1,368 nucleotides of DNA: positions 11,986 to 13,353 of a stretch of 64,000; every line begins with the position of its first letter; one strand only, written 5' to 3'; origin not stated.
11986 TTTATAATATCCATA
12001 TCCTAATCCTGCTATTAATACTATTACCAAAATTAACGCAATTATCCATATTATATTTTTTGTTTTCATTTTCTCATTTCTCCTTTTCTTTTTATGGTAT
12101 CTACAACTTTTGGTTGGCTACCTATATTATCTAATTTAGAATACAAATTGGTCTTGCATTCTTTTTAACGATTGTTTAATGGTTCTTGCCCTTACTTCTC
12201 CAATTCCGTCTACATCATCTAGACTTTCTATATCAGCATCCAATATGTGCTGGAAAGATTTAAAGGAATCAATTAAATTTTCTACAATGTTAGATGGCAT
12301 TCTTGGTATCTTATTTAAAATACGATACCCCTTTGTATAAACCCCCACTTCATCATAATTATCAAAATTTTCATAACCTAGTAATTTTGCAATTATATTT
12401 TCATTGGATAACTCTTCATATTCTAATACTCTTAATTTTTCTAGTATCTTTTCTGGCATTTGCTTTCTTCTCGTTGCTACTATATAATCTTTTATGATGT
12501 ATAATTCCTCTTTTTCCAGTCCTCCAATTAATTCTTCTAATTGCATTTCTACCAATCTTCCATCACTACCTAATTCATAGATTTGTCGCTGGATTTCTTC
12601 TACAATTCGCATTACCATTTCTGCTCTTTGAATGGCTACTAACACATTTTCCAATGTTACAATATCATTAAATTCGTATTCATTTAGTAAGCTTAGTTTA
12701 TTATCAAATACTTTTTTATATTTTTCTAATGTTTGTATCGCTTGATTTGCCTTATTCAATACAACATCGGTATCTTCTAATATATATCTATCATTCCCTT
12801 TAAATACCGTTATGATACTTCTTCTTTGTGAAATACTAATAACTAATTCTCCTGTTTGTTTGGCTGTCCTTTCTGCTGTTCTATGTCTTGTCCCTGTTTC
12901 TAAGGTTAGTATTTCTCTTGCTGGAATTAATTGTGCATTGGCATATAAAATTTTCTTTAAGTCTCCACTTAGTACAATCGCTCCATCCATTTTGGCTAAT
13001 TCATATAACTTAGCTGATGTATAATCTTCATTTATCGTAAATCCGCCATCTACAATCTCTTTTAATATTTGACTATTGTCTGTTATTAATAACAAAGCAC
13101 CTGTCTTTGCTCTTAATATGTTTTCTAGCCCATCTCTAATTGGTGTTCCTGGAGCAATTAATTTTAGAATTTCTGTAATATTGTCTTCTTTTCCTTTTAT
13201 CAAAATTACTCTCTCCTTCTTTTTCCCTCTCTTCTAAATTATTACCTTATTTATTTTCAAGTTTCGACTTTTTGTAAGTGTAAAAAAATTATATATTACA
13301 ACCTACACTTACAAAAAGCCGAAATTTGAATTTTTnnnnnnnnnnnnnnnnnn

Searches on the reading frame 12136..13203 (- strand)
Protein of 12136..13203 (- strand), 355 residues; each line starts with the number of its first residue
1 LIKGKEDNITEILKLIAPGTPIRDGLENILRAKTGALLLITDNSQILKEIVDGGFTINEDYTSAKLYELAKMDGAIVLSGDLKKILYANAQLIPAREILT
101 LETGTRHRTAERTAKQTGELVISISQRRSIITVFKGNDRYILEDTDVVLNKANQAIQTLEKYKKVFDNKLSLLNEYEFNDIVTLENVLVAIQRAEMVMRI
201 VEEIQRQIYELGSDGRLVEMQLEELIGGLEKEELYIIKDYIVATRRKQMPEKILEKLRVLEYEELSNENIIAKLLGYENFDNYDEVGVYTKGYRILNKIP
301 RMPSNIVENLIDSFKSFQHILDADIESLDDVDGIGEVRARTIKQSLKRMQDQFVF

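Call 10: find_encoding_contigs(protein=window:12136-13203:-, flank=3000, max_places=6)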
Protein window:12136-13203:- (355 aa): 15 contigs read that carry it; 6 places shown.
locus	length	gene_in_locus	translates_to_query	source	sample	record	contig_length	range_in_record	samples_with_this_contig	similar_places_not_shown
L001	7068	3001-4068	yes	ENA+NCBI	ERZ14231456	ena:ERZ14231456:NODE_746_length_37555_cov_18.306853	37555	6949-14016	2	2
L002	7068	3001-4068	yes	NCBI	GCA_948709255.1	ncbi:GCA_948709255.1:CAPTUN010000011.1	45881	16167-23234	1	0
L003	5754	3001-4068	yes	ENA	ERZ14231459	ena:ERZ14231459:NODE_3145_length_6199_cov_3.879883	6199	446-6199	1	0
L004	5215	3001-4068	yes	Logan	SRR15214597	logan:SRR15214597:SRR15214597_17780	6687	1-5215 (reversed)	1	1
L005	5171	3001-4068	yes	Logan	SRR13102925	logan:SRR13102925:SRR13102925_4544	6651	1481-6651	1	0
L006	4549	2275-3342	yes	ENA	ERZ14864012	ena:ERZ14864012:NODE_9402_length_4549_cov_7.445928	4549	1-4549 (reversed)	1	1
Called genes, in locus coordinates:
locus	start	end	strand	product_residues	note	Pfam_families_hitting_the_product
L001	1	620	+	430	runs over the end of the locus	PF00919:UPF0004, PF04055:Radical_SAM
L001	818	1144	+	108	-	-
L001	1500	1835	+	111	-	PF18073:Zn_ribbon_LapB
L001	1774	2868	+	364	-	PF03796:DnaB_C (faint), PF13481:AAA_25, PF06745:ATPase, PF05362:Lon_C, PF13541:ChlI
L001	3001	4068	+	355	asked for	PF02457:DAC, PF10635:DisA-linker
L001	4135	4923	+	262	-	PF00160:Pro_isomerase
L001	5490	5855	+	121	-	PF12670:DUF3792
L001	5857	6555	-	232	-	-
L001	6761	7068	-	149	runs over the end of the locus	-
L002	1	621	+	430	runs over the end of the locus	PF00919:UPF0004, PF04055:Radical_SAM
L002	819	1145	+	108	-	-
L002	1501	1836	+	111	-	PF18073:Zn_ribbon_LapB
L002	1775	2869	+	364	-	PF03796:DnaB_C (faint), PF13481:AAA_25, PF06745:ATPase, PF05362:Lon_C, PF13541:ChlI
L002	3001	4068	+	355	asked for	PF02457:DAC, PF10635:DisA-linker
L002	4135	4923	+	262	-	PF00160:Pro_isomerase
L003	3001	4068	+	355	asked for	PF02457:DAC, PF10635:DisA-linker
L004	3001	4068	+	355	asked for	PF02457:DAC, PF10635:DisA-linker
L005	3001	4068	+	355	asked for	PF02457:DAC, PF10635:DisA-linker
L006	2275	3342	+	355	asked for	PF02457:DAC, PF10635:DisA-linker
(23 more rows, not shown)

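Call 24: find_homologous_proteins(query=window:12136-13203:-, max_evalue=1e-30)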
Query window:12136-13203:- (355 aa): 7999 proteins with E <= 1e-30 among 8000 candidates; the best 120 are listed.
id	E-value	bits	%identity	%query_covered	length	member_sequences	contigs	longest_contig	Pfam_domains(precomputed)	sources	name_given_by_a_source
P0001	6.1e-225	763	67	100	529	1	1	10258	PF12826.14,PF10635.15,PF14520.13,PF02457.22,PF25644.2,PF00633.30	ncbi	-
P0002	9.8e-217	736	98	100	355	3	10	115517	PF10635.15,PF14520.13,PF02457.22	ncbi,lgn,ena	-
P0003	7.8e-209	711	95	100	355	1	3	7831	PF10635.15,PF14520.13,PF02457.22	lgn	-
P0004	1.4e-207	706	94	100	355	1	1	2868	PF10635.15,PF14520.13,PF02457.22,PF00633.30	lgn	-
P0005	3.8e-207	705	94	100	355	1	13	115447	PF12826.14,PF10635.15,PF14520.13,PF02457.22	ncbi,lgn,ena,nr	ncbi:MAG: DNA integrity scanning protein DisA [Clostridia bacterium]|nr:DNA integrity scanning prote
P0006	3.9e-207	705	94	100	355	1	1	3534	PF10635.15,PF14520.13,PF02457.22,PF00633.30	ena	-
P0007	6.0e-207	704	95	99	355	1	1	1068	PF12826.14,PF10635.15,PF14520.13,PF02457.22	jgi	-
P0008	2.1e-206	703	94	100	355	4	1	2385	PF10635.15,PF14520.13,PF02457.22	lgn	-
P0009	4.3e-206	702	93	100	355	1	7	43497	PF10635.15,PF14520.13,PF02457.22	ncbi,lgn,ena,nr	ncbi:MAG: DNA integrity scanning protein DisA [Clostridia bacterium]|nr:DNA integrity scanning prote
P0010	1.5e-205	700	94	100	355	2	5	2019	PF10635.15,PF14520.13,PF02457.22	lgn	-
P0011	1.9e-205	699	93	100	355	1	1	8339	PF10635.15,PF14520.13,PF02457.22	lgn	-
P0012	2.0e-205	699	93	100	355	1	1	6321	PF10635.15,PF14520.13,PF02457.22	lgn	-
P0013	3.2e-205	699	93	100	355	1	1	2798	PF10635.15,PF14520.13,PF02457.22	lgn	-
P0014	3.5e-205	699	94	100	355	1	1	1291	PF10635.15,PF14520.13,PF02457.22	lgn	-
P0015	6.9e-205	698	93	100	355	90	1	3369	PF10635.15,PF14520.13,PF02457.22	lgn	-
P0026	1.1e-200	684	92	100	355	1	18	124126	PF10635.15,PF14520.13,PF02457.22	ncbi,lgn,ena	-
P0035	7.6e-197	671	88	100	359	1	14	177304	PF12826.14,PF10635.15,PF14520.13,PF02457.22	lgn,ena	-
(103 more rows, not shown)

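Call 25: find_encoding_contigs(protein=P0005, flank=10000, max_places=2)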
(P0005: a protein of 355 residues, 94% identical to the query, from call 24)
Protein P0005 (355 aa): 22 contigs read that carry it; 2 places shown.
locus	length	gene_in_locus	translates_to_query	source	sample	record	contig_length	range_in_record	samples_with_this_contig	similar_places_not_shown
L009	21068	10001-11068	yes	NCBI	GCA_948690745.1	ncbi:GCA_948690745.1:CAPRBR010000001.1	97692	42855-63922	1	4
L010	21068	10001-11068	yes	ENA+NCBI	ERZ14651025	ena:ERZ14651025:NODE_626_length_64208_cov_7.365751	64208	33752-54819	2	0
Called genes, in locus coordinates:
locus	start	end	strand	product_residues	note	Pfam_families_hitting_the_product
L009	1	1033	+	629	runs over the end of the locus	PF00128:Alpha-amylase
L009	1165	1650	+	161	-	PF00579:tRNA-synt_1b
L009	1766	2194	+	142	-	PF00579:tRNA-synt_1b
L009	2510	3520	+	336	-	PF01018:GTP1_OBG, PF01926:MMR_HSR1, PF02421:FeoB_N, PF00071:Ras (weak), PF09269:DUF1967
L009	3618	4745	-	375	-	PF00814:TsaD, PF13420:Acetyltransf_4, PF00583:Acetyltransf_1, PF12568:PanZ (weak), PF13673:Acetyltransf_10, PF13508:Acetyltransf_7, PF08445:FR47 (weak)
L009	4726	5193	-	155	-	PF02367:TsaE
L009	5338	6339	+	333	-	PF00022:Actin (weak), PF06723:MreB_Mbl, PF00012:HSP70, PF14450:FtsA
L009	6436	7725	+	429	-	PF00919:UPF0004, PF04055:Radical_SAM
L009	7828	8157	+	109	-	-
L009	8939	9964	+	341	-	PF13481:AAA_25, PF06745:ATPase, PF13541:ChlI, PF05362:Lon_C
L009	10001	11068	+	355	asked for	PF02457:DAC, PF10635:DisA-linker, PF12826:HHH_2 (faint), PF14520:HHH_5 (faint)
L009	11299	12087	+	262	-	PF00160:Pro_isomerase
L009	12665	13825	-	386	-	PF00589:Phage_integrase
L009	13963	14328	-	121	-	-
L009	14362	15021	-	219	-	PF12844:HTH_19, PF01381:HTH_3, PF13560:HTH_31 (weak)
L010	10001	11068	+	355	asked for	PF02457:DAC, PF10635:DisA-linker, PF12826:HHH_2 (faint), PF14520:HHH_5 (faint)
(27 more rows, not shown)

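Call 26: find_encoding_contigs(protein=P0026, flank=10000, max_places=2)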
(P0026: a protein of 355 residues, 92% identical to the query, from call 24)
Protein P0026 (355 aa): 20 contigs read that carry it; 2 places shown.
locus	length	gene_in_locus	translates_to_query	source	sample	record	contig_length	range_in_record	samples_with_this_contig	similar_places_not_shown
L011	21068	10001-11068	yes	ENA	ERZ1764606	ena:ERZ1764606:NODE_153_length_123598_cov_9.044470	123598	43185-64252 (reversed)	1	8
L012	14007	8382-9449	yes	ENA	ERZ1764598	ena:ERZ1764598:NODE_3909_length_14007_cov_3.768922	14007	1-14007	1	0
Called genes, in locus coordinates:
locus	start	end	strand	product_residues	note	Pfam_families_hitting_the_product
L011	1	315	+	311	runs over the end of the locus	PF00535:Glycos_transf_2, PF10111:Glyco_tranf_2_2, PF13641:Glyco_tranf_2_3 (weak)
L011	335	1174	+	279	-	-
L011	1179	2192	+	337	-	PF00579:tRNA-synt_1b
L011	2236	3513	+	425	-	PF01018:GTP1_OBG, PF01926:MMR_HSR1, PF02421:FeoB_N, PF09269:DUF1967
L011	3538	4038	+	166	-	PF00383:dCMP_cyt_deam_1, PF14437:MafB19-deam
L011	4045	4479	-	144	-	PF13302:Acetyltransf_3 (weak), PF13420:Acetyltransf_4, PF13673:Acetyltransf_10, PF00583:Acetyltransf_1, PF13508:Acetyltransf_7, PF08445:FR47 (weak)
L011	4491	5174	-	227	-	PF00814:TsaD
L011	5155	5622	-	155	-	PF02367:TsaE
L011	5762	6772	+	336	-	PF00022:Actin (weak), PF06723:MreB_Mbl, PF00012:HSP70, PF14450:FtsA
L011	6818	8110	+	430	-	PF00919:UPF0004, PF04055:Radical_SAM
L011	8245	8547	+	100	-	-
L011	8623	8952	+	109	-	PF18073:Zn_ribbon_LapB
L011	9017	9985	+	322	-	PF06745:ATPase, PF05362:Lon_C, PF13541:ChlI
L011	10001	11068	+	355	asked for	PF02457:DAC, PF10635:DisA-linker, PF14520:HHH_5 (weak)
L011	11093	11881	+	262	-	PF00160:Pro_isomerase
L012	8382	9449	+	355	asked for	PF02457:DAC, PF10635:DisA-linker, PF14520:HHH_5 (weak)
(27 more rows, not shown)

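Call 27: find_encoding_contigs(protein=P0035, flank=10000, max_places=2)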
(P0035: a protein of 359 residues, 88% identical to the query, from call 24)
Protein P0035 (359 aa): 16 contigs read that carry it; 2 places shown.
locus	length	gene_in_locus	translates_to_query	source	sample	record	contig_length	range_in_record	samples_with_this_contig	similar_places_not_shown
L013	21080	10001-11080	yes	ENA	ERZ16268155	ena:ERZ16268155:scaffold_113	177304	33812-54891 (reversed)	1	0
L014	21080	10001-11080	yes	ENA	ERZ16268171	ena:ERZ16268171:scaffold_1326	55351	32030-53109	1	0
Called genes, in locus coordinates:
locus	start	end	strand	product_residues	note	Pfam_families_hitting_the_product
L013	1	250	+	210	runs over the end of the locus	-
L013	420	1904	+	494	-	-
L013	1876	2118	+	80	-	-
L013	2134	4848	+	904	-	PF02739:5_3_exonuc_N, PF01367:5_3_exonuc, PF01612:DNA_pol_A_exo1, PF22619:DNA_polI_exo1, PF00476:DNA_pol_A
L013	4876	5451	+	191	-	PF01464:SLT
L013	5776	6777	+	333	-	PF00022:Actin, PF06723:MreB_Mbl, PF00012:HSP70, PF14450:FtsA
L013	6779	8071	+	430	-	PF00919:UPF0004, PF04055:Radical_SAM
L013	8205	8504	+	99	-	-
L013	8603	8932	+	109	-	PF18073:Zn_ribbon_LapB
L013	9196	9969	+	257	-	PF13541:ChlI, PF05362:Lon_C (weak)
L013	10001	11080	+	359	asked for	PF02457:DAC, PF10635:DisA-linker, PF12826:HHH_2 (faint), PF14520:HHH_5 (weak)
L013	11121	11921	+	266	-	PF00160:Pro_isomerase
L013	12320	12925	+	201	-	PF06941:NT5C (weak)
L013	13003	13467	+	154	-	PF00293:NUDIX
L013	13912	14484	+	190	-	PF03099:BPL_LplA_LipB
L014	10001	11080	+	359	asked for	PF02457:DAC, PF10635:DisA-linker, PF12826:HHH_2 (faint), PF14520:HHH_5 (weak)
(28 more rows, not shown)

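Call 37: find_encoding_contigs(protein=P0002, flank=10000, max_places=3)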
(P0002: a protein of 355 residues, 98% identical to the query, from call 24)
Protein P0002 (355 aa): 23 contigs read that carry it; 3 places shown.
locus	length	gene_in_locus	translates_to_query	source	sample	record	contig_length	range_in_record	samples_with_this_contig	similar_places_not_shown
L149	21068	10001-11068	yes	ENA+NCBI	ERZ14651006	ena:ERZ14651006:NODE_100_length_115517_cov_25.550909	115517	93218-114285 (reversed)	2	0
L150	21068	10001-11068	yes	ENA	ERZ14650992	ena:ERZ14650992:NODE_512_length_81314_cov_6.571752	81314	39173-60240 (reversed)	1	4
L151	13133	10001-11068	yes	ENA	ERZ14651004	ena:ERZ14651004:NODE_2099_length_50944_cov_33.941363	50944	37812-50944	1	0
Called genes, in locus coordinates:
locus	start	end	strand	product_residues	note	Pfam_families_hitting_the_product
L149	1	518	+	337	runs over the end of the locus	PF00579:tRNA-synt_1b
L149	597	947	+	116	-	PF07883:Cupin_2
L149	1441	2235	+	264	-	PF00071:Ras (faint), PF01926:MMR_HSR1, PF02421:FeoB_N, PF09269:DUF1967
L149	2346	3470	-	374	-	PF00814:TsaD, PF13673:Acetyltransf_10, PF00583:Acetyltransf_1, PF13420:Acetyltransf_4, PF08445:FR47, PF13508:Acetyltransf_7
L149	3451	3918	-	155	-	PF02367:TsaE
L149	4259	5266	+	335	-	PF00022:Actin (weak), PF06723:MreB_Mbl, PF00012:HSP70, PF14450:FtsA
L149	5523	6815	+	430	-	PF00919:UPF0004, PF04055:Radical_SAM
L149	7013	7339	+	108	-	-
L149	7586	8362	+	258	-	PF01797:Y1_Tnp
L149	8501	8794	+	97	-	PF18073:Zn_ribbon_LapB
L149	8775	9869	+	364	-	PF03796:DnaB_C (faint), PF13481:AAA_25, PF06745:ATPase, PF13541:ChlI, PF05362:Lon_C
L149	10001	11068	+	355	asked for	PF02457:DAC, PF10635:DisA-linker, PF14520:HHH_5 (faint)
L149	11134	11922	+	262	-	PF00160:Pro_isomerase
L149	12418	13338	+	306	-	PF14022:DUF4238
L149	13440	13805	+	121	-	PF12670:DUF3792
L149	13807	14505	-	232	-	-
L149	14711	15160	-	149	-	-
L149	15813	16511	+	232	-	-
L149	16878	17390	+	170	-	-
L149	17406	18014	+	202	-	-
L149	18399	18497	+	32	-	-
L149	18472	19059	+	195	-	PF01966:HD (weak)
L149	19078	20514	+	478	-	-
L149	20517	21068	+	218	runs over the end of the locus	-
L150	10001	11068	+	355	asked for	PF02457:DAC, PF10635:DisA-linker, PF14520:HHH_5 (faint)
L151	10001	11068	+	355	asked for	PF02457:DAC, PF10635:DisA-linker, PF14520:HHH_5 (faint)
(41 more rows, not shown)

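Call 38: find_encoding_contigs(protein=P0003, flank=10000, max_places=3)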
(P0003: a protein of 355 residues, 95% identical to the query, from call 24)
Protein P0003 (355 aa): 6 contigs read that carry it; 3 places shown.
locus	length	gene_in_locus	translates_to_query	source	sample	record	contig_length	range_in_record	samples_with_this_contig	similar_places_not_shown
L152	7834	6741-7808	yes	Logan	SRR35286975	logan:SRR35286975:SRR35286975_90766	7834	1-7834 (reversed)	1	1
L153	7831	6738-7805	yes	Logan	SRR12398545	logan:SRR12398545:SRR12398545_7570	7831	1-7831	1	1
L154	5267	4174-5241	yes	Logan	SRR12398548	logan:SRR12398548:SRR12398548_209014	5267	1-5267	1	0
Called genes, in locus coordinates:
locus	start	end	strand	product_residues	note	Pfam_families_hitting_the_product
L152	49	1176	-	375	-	PF00814:TsaD, PF13302:Acetyltransf_3 (weak), PF13420:Acetyltransf_4, PF00583:Acetyltransf_1, PF13673:Acetyltransf_10, PF13508:Acetyltransf_7, PF08445:FR47 (weak)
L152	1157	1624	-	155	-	PF02367:TsaE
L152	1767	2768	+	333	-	PF00022:Actin (weak), PF06723:MreB_Mbl, PF00012:HSP70, PF14450:FtsA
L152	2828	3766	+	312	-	PF00919:UPF0004, PF04055:Radical_SAM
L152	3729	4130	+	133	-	-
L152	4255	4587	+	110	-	-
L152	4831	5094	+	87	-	-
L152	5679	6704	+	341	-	PF13481:AAA_25 (weak), PF06745:ATPase, PF13541:ChlI (weak), PF05362:Lon_C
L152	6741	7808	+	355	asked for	PF02457:DAC, PF10635:DisA-linker, PF14520:HHH_5 (faint)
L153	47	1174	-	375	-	PF00814:TsaD, PF13302:Acetyltransf_3 (weak), PF13420:Acetyltransf_4, PF00583:Acetyltransf_1, PF13673:Acetyltransf_10, PF13508:Acetyltransf_7, PF08445:FR47 (weak)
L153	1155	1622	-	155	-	PF02367:TsaE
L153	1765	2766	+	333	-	PF00022:Actin (weak), PF06723:MreB_Mbl, PF00012:HSP70, PF14450:FtsA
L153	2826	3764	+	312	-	PF00919:UPF0004, PF04055:Radical_SAM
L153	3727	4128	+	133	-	-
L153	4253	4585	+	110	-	-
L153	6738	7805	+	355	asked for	PF02457:DAC, PF10635:DisA-linker, PF14520:HHH_5 (faint)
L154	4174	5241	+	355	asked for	PF02457:DAC, PF10635:DisA-linker, PF14520:HHH_5 (faint)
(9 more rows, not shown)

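Call 47: search_protein_families(library=pfam, proteins=[L149:7586-8362:+], max_evalue=0.01)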
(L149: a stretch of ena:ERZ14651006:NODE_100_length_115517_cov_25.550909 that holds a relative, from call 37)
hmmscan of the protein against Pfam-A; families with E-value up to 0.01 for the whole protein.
L149:7586-8362:+ (258 aa): 1 family
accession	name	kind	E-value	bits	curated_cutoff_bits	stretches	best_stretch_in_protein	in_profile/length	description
PF01797.21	Y1_Tnp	-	3.6e-14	53.4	23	1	13-123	6-121/121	Transposase IS200 like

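Call 48: search_protein_families(library=ncbifam, proteins=[L149:7586-8362:+], max_evalue=0.01)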
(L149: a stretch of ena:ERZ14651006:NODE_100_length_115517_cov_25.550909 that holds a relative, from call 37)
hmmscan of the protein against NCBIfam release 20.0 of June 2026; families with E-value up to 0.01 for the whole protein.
L149:7586-8362:+ (258 aa): 2 families
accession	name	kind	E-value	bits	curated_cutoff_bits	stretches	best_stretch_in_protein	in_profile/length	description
NF047646.1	REP_Tyr_transpos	equivalog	1.7e-18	66.9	80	1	5-138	3-146/146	REP-associated tyrosine transposase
NF011555.0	PRK14981.2-1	equivalog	0.0048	17.6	170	1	188-246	17-74/114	DNA-directed RNA polymerase subunit F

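Call 71: find_homologous_proteins(query=L149:7586-8362:+, max_evalue=1e-40)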
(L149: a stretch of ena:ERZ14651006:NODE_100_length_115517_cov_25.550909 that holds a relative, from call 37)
Query L149:7586-8362:+ (258 aa): 591 proteins with E <= 1e-40 among 1252 candidates; the best 120 are listed.
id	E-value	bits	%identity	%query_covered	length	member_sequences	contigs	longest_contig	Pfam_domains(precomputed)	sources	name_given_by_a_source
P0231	3.8e-161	552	100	100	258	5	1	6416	PF01797.22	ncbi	-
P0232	6.9e-128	443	79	100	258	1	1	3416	PF01797.22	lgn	-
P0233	1.1e-126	439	77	100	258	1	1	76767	PF01797.22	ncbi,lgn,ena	-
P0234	5.4e-126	437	75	100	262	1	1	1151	PF01797.22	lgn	-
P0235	9.9e-126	436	76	100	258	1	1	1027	PF01797.22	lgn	-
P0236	3.6e-125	434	76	100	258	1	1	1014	PF01797.22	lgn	-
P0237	5.1e-124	431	76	100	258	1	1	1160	PF01797.22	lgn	-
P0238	1.2e-123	429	75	100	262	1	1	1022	PF01797.22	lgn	-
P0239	1.4e-121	423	72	100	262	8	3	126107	PF01797.22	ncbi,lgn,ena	-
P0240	1.8e-121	422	75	100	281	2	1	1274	PF01797.22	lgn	-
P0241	3.1e-121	421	75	100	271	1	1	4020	PF01797.22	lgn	-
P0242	1.2e-120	419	74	100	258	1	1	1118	PF01797.22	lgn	-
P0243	1.9e-120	419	75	100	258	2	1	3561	PF01797.22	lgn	-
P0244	6.1e-117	407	72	100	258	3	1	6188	PF01797.22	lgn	-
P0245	9.7e-116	403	73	100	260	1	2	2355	PF01797.22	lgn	-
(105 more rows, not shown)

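Call 72: find_encoding_contigs(protein=P0233, flank=10000, max_places=2)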
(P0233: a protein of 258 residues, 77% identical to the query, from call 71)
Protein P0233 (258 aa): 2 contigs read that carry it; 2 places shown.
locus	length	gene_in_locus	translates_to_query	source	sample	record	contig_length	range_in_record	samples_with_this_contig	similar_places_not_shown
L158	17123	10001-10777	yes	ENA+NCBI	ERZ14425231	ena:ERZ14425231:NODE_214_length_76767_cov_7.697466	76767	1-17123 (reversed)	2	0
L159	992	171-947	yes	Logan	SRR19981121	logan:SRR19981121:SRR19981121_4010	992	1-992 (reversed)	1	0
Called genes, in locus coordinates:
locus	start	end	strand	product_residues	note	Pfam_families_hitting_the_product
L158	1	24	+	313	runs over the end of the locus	PF13793:Pribosyltran_N, PF00156:Pribosyltran, PF14572:Pribosyl_synth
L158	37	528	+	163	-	PF04138:GtrA_DPMS_TM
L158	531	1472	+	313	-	PF00535:Glycos_transf_2, PF10111:Glyco_tranf_2_2 (weak), PF13641:Glyco_tranf_2_3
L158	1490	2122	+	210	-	-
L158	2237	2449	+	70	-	-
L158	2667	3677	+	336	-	PF00579:tRNA-synt_1b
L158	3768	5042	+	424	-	PF01018:GTP1_OBG, PF02421:FeoB_N, PF01926:MMR_HSR1, PF09269:DUF1967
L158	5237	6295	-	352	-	PF00814:TsaD, PF13673:Acetyltransf_10, PF00583:Acetyltransf_1, PF13508:Acetyltransf_7, PF08445:FR47 (weak)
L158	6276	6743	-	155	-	PF02367:TsaE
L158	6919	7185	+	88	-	PF06723:MreB_Mbl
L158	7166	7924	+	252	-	PF00012:HSP70, PF06723:MreB_Mbl, PF14450:FtsA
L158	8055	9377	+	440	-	PF00919:UPF0004, PF04055:Radical_SAM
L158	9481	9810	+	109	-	-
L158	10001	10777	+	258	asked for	PF01797:Y1_Tnp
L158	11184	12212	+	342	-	PF13481:AAA_25 (weak), PF06745:ATPase, PF13541:ChlI, PF05362:Lon_C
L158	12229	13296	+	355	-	PF02457:DAC, PF10635:DisA-linker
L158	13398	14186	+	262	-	PF00160:Pro_isomerase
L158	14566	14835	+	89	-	-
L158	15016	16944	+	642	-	PF00239:Resolvase, PF07508:Recombinase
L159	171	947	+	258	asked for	PF01797:Y1_Tnp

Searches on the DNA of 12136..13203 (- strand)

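Call 52: search_dna_similar(query=L149:4052-4236:+, collection=plasmids, mode=distant, max_evalue=0.01)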
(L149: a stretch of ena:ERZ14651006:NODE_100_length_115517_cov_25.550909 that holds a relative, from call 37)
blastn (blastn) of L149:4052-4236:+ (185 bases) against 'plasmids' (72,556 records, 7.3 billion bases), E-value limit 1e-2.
No match.

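Call 53: search_dna_similar(query=L149:4052-4236:+, collection=phages, mode=distant, max_evalue=0.01)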
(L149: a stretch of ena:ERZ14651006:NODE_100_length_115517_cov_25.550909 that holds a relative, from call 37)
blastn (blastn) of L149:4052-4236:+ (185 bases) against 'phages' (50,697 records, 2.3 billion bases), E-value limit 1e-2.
No match.

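Call 82: search_rna_families(source=L149, start=3900, end=17000, threshold=evalue, max_evalue=1)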
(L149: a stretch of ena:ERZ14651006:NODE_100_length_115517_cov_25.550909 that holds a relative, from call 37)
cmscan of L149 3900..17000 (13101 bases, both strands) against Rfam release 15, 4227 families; matches with E-value up to 1: 2.
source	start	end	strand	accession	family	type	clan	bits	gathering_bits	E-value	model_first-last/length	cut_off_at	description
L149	12152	12223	+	RF00005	tRNA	Gene; tRNA;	CL00001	66.3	29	6.7e-13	1-71/71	no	tRNA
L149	12042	12115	+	RF00005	tRNA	Gene; tRNA;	CL00001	62.9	29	5.8e-12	1-71/71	no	tRNA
